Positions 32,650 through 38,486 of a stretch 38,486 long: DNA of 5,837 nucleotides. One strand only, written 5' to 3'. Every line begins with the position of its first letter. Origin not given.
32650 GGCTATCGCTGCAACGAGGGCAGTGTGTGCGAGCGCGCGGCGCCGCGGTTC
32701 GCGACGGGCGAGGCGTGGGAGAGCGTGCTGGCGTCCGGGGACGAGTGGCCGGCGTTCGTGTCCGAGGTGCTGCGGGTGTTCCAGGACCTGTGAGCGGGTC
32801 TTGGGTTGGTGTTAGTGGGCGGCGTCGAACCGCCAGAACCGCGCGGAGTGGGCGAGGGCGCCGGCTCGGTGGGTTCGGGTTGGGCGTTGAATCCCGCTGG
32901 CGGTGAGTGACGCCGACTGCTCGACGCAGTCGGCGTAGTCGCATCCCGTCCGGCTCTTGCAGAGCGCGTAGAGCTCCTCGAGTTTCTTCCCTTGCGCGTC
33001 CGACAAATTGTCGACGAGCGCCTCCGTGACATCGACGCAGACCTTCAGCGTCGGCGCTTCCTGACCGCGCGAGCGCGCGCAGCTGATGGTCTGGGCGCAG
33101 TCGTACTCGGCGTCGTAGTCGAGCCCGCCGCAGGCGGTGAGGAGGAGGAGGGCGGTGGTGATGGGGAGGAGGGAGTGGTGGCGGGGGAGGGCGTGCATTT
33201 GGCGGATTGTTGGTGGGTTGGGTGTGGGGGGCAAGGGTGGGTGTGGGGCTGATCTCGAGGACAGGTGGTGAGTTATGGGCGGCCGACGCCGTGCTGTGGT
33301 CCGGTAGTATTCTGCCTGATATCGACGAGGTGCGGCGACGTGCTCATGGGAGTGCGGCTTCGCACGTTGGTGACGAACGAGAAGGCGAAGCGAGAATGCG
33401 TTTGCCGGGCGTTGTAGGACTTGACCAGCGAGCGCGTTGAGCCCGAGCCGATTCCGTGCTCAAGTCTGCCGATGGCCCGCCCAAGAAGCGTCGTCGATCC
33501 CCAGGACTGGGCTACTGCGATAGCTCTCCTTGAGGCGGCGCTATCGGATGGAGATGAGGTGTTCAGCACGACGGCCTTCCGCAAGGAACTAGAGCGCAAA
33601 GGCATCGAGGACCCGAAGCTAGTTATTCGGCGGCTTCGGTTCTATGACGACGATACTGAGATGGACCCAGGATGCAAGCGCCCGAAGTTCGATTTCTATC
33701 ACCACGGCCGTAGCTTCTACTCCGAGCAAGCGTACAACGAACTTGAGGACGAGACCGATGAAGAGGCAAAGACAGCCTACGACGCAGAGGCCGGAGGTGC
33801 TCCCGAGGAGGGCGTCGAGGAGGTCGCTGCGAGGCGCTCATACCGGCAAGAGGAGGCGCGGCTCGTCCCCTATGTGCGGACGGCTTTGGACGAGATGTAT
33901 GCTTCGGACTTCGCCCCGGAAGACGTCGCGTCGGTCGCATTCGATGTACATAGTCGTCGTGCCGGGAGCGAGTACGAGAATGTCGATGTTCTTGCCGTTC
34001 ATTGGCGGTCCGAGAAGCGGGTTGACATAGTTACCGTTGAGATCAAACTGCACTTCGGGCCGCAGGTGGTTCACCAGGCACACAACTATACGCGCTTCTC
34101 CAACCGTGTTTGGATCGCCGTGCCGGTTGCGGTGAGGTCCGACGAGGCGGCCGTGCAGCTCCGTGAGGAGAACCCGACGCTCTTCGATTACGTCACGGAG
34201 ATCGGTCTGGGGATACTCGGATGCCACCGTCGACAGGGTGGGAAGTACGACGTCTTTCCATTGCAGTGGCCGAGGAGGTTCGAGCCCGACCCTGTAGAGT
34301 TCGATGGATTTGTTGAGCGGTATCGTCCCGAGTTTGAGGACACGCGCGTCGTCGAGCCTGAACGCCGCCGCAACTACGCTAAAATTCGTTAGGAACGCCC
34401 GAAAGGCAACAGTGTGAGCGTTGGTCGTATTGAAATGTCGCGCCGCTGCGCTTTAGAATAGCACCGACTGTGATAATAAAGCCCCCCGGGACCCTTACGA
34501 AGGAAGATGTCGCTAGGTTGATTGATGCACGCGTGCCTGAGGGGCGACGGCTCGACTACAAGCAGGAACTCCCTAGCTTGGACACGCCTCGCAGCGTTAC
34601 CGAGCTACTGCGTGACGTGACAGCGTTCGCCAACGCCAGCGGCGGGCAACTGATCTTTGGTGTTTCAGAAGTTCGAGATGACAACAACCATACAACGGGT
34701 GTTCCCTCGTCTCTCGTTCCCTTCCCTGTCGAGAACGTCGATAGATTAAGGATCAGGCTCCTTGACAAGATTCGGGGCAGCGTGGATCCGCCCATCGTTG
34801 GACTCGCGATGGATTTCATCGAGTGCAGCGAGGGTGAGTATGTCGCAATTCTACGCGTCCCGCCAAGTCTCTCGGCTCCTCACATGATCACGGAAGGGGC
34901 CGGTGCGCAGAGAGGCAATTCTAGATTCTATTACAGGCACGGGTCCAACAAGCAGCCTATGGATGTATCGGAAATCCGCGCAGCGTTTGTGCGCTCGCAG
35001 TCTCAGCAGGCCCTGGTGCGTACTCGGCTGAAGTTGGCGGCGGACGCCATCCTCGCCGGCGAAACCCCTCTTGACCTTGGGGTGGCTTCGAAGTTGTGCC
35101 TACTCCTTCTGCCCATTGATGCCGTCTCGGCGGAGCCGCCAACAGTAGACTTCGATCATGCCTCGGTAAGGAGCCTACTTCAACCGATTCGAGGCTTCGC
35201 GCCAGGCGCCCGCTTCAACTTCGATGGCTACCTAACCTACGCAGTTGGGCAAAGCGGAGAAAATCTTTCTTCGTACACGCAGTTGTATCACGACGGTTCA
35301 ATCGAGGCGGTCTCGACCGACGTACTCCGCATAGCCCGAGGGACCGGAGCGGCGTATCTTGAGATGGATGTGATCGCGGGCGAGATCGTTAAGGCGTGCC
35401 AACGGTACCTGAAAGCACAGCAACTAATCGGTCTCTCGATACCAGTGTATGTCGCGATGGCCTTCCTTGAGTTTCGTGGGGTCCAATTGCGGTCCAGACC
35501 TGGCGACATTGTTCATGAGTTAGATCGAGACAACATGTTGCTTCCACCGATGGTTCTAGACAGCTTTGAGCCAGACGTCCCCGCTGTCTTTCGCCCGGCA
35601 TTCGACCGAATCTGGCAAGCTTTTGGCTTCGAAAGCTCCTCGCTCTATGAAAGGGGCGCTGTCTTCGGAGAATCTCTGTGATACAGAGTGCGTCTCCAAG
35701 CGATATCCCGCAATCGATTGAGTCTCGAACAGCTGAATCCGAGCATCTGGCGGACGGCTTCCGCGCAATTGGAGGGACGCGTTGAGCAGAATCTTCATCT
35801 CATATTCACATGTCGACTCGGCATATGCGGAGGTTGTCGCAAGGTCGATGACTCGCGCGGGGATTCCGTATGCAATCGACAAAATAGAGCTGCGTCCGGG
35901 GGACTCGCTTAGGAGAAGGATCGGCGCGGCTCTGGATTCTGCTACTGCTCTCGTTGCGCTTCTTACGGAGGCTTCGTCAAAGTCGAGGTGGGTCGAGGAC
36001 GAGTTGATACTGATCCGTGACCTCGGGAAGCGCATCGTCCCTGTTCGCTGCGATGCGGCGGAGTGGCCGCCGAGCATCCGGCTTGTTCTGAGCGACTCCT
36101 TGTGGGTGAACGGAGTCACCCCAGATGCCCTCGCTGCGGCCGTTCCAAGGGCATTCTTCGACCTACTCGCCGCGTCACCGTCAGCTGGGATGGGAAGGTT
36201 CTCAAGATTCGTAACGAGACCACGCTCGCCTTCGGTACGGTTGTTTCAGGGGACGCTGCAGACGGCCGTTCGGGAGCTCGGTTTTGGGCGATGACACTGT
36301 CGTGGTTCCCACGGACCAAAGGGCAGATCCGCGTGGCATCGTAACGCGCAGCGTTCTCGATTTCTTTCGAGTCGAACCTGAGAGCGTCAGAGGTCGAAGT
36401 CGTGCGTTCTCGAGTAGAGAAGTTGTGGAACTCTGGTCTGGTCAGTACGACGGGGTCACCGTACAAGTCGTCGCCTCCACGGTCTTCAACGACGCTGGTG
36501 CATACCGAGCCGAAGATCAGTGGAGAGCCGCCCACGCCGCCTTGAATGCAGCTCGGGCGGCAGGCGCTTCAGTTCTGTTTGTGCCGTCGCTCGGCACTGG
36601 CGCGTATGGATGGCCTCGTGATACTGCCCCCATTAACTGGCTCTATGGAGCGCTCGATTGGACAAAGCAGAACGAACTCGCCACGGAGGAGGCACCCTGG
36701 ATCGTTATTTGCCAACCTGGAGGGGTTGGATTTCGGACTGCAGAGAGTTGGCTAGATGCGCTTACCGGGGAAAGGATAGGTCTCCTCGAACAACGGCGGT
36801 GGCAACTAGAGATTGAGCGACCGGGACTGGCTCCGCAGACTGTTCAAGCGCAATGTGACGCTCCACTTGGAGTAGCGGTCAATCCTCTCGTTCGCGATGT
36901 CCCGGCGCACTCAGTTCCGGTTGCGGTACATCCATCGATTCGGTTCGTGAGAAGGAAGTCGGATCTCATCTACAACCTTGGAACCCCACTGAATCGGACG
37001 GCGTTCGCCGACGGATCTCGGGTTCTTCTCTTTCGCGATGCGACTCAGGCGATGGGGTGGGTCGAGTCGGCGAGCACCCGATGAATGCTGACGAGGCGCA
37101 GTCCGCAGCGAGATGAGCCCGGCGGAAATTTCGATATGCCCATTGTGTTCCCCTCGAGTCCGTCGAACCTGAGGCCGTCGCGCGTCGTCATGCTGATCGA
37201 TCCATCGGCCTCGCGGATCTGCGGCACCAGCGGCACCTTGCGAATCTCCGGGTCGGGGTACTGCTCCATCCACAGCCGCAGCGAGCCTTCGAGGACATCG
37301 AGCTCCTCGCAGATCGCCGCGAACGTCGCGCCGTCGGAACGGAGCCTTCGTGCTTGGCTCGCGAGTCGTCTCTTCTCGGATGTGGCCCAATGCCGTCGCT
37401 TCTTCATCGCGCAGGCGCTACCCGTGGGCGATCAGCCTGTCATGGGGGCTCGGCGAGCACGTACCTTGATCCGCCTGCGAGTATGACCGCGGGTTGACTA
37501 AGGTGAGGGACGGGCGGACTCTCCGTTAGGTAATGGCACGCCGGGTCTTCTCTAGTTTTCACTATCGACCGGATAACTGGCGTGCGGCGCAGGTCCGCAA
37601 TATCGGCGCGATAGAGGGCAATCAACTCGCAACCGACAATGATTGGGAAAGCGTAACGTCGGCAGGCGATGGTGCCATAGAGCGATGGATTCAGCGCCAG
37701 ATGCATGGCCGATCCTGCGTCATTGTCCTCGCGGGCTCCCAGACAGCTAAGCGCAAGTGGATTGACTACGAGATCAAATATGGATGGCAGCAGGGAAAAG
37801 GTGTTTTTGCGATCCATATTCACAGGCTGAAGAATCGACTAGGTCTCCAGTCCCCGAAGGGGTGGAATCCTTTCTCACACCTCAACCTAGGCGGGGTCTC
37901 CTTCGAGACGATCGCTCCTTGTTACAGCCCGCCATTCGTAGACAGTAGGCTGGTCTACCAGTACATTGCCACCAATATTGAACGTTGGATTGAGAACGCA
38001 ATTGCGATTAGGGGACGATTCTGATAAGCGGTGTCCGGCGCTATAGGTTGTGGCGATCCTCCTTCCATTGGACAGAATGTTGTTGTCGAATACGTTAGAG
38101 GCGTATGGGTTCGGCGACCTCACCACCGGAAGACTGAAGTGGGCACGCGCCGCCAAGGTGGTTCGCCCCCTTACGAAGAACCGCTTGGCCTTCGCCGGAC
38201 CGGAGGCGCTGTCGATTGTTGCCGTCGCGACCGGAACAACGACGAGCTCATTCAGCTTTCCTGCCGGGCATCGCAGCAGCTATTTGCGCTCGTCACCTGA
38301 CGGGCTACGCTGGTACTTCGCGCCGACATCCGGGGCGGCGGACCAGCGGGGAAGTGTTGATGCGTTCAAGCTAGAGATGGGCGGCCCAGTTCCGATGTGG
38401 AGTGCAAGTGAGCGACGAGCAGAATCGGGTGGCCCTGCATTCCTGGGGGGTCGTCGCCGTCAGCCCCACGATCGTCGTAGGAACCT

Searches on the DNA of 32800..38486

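Call 95: search_rna_families(source=window, start=32800, end=38486, threshold=gathering)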
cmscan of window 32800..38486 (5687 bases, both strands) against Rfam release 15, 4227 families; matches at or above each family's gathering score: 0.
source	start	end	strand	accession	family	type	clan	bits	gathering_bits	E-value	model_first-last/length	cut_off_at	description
